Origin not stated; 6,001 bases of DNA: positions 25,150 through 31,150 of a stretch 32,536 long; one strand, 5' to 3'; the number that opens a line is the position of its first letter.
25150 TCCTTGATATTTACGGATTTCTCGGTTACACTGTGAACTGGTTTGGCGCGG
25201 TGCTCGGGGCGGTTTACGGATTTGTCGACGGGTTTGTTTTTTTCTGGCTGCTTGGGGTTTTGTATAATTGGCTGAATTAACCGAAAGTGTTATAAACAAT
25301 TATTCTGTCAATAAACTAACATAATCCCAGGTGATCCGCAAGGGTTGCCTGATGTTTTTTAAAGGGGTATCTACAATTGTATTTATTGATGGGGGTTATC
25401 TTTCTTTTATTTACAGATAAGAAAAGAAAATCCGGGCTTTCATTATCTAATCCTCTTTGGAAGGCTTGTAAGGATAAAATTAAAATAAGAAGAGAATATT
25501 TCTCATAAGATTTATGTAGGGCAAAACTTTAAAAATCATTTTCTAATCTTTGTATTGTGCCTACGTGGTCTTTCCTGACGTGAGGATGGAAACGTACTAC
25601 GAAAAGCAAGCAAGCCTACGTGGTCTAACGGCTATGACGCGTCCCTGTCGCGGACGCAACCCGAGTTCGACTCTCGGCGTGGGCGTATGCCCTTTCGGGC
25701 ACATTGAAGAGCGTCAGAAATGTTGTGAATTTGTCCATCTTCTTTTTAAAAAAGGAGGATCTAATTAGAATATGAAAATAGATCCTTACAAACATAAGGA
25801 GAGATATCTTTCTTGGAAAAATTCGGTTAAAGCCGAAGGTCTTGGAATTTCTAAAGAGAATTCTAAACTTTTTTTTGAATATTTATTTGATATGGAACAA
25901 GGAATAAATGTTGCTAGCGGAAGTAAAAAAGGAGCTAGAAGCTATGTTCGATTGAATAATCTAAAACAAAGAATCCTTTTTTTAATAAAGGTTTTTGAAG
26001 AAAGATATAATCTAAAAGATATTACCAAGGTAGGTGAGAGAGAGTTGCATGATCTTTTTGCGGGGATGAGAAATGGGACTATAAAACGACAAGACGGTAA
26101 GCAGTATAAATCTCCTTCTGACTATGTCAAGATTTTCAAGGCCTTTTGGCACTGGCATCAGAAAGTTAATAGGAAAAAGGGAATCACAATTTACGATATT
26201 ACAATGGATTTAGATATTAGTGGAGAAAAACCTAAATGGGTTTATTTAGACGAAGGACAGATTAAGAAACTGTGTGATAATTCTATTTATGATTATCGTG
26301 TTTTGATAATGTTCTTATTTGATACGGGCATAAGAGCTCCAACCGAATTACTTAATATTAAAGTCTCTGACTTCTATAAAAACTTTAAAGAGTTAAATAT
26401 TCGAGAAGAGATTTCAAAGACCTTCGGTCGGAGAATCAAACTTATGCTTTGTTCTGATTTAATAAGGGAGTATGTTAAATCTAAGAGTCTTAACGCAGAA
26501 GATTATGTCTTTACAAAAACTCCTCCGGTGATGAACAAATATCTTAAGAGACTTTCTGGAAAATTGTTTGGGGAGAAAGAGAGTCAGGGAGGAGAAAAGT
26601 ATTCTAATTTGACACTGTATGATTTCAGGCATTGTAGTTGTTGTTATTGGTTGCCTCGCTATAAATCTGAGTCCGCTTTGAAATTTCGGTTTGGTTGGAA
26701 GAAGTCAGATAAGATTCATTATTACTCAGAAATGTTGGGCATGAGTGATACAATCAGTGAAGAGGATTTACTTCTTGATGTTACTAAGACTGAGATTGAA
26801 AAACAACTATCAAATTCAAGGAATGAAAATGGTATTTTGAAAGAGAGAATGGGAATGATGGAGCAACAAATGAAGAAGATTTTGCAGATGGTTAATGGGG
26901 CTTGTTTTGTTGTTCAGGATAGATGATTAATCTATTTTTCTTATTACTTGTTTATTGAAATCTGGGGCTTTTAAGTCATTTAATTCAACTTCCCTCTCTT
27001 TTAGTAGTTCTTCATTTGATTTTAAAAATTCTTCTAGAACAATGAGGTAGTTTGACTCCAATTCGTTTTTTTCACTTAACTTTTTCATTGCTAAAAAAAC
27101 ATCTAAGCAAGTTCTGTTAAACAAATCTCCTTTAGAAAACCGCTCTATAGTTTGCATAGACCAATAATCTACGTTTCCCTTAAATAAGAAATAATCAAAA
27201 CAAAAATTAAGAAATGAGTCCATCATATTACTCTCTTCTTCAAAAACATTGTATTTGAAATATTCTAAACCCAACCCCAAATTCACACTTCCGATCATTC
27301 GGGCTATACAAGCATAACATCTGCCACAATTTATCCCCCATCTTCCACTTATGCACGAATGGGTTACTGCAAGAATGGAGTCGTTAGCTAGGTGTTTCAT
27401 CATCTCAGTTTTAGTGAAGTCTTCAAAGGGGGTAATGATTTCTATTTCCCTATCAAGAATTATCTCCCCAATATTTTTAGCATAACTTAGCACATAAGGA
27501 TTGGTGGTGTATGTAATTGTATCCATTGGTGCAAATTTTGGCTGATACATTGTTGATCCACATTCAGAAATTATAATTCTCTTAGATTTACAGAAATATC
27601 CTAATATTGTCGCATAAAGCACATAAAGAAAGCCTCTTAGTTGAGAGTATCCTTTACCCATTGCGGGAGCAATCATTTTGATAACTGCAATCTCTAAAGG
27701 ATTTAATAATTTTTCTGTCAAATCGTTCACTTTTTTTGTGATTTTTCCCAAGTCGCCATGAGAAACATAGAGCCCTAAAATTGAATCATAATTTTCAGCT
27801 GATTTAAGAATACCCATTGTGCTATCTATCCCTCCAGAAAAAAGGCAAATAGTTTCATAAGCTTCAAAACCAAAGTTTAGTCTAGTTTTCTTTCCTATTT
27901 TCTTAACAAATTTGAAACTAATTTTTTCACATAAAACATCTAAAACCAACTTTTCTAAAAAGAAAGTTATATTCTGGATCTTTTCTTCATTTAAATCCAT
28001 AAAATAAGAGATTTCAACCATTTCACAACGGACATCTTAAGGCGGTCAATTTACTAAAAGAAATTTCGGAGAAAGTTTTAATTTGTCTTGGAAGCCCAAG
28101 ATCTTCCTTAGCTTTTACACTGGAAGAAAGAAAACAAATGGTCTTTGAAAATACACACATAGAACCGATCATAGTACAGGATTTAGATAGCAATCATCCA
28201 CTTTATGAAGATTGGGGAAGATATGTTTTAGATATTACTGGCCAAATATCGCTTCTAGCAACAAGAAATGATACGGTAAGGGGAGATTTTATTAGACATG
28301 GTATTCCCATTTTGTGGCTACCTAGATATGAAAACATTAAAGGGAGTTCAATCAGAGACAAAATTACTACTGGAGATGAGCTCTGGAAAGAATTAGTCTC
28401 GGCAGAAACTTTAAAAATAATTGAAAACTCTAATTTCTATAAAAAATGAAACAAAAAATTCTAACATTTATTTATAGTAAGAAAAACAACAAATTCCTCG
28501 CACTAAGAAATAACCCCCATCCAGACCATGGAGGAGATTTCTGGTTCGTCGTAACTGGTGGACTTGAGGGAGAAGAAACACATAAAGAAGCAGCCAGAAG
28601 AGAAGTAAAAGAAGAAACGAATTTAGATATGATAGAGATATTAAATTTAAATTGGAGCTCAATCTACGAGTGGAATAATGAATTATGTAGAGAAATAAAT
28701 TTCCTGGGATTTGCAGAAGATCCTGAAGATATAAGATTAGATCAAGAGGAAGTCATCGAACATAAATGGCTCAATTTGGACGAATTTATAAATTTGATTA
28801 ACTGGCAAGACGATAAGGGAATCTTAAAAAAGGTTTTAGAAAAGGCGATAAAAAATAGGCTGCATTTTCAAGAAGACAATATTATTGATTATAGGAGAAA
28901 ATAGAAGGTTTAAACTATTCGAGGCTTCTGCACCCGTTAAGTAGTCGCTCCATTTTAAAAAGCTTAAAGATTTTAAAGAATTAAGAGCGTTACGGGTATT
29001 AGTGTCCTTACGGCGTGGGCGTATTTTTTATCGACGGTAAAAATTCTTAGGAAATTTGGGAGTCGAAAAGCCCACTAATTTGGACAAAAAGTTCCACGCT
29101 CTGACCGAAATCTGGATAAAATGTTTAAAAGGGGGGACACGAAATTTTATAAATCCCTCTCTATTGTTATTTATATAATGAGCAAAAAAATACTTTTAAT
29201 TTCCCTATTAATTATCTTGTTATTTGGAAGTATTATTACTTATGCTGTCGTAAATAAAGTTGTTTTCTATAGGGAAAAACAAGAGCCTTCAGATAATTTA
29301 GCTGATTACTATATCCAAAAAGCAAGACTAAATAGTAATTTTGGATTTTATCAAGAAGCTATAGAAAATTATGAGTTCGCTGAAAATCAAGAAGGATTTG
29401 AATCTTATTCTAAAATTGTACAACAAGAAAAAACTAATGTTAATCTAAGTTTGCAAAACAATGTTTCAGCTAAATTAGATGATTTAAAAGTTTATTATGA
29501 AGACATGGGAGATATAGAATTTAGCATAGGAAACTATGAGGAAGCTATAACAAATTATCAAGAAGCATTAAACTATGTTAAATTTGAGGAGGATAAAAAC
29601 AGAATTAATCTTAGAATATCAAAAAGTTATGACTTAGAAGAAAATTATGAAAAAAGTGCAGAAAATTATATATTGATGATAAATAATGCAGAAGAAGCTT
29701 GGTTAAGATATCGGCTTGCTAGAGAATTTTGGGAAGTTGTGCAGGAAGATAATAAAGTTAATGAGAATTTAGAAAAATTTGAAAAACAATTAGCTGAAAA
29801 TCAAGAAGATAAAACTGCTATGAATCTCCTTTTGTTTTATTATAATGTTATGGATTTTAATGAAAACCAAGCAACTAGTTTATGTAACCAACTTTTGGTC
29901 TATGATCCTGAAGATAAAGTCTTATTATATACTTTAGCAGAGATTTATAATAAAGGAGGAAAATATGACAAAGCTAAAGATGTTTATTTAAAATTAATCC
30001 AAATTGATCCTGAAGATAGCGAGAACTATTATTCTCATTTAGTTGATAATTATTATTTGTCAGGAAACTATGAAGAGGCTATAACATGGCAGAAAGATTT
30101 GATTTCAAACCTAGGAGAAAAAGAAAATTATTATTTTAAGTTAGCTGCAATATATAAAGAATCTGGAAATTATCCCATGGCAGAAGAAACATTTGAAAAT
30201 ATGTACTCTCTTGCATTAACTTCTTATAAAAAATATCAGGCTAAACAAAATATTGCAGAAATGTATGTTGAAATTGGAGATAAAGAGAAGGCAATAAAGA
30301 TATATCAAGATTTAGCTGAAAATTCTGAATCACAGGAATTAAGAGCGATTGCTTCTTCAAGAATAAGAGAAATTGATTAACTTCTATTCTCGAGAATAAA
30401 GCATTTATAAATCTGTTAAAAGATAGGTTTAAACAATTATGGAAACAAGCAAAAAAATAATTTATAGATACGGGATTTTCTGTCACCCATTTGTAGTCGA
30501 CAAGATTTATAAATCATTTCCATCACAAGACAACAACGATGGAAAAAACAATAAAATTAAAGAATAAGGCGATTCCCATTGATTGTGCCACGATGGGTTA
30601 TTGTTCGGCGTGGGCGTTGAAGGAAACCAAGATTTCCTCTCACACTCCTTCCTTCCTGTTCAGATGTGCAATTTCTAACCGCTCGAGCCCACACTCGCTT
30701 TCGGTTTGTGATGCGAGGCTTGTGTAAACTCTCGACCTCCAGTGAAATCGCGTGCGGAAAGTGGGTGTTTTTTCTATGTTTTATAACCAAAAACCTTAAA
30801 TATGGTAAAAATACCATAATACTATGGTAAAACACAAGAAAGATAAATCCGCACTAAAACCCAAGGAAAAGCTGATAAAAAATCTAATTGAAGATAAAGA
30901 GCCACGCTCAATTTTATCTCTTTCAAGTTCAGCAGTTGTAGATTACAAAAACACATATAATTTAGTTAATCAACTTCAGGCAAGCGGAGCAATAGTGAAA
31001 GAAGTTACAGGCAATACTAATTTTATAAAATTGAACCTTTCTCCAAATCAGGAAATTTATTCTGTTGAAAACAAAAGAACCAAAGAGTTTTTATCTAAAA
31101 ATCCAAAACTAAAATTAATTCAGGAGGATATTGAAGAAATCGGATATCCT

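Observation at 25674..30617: Tandem direct repeats of the tRNA-Asp 3' end delimit stacked integrated elements next to a tyrosine integrase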

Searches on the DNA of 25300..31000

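Call 37: search_rna_families(source=window, start=25300, end=31000, threshold=evalue, max_evalue=5)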
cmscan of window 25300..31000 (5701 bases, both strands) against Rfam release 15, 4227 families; matches with E-value up to 5: 2.
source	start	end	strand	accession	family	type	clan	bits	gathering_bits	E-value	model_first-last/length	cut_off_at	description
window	25614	25685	+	RF00005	tRNA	Gene; tRNA;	CL00001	54.4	29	5.5e-10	1-71/71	no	tRNA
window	29386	29447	-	RF03189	mir-1175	Gene; miRNA;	-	17.2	51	4.6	1-72/72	no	mir-1175 microRNA precursor family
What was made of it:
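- On Integron: An Rfam E-value search of 25300-31000 finds only the tRNA (call 37).
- Rfam finds nothing but the tRNA in the interval, so no attC-type site (call 37).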
